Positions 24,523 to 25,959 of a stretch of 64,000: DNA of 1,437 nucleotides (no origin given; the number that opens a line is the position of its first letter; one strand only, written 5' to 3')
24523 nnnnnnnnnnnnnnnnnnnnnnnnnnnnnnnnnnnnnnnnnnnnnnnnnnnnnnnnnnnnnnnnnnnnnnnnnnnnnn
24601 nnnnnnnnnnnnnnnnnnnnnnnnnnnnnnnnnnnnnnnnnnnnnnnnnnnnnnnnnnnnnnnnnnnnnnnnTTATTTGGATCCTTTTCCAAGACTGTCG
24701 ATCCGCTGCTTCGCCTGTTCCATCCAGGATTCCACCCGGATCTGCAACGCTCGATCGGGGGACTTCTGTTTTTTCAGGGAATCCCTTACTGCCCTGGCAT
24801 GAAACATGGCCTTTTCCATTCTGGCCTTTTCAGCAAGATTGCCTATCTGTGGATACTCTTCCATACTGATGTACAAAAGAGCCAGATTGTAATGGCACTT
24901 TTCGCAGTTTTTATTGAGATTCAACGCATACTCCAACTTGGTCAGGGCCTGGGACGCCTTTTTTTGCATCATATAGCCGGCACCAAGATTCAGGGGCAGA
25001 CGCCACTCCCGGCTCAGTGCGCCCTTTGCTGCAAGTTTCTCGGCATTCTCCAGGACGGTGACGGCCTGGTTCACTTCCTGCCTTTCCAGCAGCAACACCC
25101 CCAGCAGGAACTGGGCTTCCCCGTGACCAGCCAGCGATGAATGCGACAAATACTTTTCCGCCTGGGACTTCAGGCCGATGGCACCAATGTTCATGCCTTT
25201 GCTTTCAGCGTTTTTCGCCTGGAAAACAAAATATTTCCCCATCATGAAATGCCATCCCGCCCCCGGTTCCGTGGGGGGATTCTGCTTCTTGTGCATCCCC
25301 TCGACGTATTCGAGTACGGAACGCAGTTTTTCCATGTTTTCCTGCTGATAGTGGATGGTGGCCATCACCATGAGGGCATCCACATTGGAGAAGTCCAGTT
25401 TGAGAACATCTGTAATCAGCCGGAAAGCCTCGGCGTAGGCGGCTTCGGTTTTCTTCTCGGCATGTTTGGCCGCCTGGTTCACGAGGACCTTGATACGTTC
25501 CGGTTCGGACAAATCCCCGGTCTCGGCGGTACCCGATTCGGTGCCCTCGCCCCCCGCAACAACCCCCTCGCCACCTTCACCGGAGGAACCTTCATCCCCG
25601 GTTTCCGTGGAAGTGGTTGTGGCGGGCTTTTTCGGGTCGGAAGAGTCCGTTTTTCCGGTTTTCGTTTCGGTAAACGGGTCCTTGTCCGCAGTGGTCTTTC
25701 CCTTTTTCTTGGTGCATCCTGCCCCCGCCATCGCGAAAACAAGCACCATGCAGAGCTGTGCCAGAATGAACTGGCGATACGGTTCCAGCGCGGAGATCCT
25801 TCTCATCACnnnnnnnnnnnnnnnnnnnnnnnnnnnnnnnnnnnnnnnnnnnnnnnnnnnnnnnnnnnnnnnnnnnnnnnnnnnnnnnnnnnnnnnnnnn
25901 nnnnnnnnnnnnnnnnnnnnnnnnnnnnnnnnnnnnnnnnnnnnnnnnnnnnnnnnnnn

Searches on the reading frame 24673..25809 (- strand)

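Call 45: search_protein_families(library=pfam, proteins=[window:24673-25809:-], max_evalue=0.0001)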
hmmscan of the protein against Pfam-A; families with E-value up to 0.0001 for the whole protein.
window:24673-25809:- (378 aa): 3 families
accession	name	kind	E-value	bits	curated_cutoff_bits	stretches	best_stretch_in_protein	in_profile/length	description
PF14559.12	TPR_19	-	6.8e-08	33.2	25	0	280-320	2-42/68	Tetratricopeptide repeat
PF12895.13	ANAPC3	-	8.8e-06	26.4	27.2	0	279-320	33-73/82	Anaphase-promoting complex, cyclosome, subunit 3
PF07719.23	TPR_2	-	3.5e-05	24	27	0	274-301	6-33/34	Tetratricopeptide repeat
